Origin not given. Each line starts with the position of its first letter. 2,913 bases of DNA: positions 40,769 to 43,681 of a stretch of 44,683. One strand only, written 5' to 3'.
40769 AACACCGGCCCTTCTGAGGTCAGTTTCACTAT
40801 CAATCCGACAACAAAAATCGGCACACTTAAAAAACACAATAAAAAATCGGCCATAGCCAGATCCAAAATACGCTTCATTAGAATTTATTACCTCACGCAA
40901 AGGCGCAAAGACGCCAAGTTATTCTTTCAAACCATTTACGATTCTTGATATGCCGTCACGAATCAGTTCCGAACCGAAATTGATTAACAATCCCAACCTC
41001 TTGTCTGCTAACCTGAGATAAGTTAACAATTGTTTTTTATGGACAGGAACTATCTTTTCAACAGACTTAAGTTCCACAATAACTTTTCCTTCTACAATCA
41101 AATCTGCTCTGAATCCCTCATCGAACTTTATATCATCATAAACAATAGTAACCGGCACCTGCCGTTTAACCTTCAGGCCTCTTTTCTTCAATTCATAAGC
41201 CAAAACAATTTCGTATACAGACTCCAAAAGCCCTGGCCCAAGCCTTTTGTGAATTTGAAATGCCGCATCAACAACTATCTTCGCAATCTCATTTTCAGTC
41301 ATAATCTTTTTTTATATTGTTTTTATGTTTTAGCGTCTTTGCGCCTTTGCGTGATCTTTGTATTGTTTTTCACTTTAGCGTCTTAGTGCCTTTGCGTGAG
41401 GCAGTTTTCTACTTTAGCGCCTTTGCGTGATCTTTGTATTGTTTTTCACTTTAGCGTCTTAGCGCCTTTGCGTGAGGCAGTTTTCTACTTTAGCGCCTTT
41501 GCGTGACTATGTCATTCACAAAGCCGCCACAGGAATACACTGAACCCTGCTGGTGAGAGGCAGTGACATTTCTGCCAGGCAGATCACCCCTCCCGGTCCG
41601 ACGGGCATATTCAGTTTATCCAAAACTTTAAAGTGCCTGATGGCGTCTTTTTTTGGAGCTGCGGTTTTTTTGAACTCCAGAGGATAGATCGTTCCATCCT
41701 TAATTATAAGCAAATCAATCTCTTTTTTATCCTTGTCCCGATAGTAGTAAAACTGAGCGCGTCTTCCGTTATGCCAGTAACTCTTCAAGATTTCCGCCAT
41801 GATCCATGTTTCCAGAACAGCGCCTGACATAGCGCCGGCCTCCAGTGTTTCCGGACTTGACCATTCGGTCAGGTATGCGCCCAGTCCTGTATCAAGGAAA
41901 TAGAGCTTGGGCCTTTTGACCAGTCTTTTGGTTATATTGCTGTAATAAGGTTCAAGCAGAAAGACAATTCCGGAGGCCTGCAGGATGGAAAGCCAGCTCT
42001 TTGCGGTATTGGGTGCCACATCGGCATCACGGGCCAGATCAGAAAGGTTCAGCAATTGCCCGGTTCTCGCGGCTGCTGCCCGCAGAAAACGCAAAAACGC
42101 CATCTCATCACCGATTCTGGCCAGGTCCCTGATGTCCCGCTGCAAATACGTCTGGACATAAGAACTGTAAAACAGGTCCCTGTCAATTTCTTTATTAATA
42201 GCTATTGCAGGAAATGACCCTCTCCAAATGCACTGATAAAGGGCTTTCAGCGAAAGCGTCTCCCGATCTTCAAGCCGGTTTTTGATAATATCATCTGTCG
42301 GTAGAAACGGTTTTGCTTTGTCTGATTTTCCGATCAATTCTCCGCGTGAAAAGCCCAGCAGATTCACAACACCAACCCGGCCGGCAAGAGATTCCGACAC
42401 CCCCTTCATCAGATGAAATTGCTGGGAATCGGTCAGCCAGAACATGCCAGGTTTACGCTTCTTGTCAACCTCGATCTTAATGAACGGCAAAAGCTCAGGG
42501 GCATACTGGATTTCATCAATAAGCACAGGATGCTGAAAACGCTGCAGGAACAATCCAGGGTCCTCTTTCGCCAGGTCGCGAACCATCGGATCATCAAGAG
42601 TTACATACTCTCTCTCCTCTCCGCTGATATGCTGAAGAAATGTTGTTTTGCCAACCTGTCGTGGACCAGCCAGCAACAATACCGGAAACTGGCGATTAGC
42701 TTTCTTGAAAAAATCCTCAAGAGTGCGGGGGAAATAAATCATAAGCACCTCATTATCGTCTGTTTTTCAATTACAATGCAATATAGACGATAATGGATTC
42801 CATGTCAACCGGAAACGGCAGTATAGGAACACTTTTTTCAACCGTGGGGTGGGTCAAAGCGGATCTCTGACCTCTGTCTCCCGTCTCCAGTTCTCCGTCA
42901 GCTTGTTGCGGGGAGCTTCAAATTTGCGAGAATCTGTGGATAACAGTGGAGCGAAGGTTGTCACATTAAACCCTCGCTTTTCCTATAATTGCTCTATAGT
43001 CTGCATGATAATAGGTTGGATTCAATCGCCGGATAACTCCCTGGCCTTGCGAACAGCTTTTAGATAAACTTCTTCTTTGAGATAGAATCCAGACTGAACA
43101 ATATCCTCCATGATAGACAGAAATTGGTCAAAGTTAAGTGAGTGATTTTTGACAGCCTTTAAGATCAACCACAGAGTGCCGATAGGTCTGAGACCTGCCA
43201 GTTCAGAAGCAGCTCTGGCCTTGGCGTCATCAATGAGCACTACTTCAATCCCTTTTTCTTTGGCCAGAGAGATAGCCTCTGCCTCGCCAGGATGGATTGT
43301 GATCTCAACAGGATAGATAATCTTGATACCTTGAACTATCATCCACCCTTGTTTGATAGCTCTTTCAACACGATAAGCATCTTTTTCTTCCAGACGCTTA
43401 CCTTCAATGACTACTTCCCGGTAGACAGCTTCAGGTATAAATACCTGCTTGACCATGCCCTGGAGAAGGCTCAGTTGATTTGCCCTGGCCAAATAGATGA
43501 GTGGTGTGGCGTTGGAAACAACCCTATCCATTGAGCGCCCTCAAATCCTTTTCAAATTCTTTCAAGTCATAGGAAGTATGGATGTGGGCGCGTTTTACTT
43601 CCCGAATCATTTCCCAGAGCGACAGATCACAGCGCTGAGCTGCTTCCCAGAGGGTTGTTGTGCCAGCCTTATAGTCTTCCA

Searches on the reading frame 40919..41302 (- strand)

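Call 65: search_protein_families(library=pfam, proteins=[window:40919-41302:-], max_evalue=0.00001)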
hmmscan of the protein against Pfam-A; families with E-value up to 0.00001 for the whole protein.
window:40919-41302:- (127 aa): 1 family
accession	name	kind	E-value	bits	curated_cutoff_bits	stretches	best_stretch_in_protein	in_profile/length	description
PF13366.12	PDDEXK_3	-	9.1e-43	145.8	22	1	5-121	2-117/117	PD-(D/E)XK nuclease superfamily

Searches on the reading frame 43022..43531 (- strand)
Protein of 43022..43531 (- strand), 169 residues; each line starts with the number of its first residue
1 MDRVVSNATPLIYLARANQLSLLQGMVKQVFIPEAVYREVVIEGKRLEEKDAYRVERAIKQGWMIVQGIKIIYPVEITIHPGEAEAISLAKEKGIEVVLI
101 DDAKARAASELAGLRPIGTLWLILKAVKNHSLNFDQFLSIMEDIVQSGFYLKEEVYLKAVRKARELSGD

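Call 65: search_protein_families(library=pfam, proteins=[window:43022-43531:-], max_evalue=0.00001)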
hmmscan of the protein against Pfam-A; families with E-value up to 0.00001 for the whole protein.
window:43022-43531:- (169 aa): 1 family
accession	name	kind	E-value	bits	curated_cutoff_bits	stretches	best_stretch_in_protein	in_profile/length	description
PF11848.13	DUF3368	-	5.7e-07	29.8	27.3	1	117-163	2-46/46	Domain of unknown function (DUF3368)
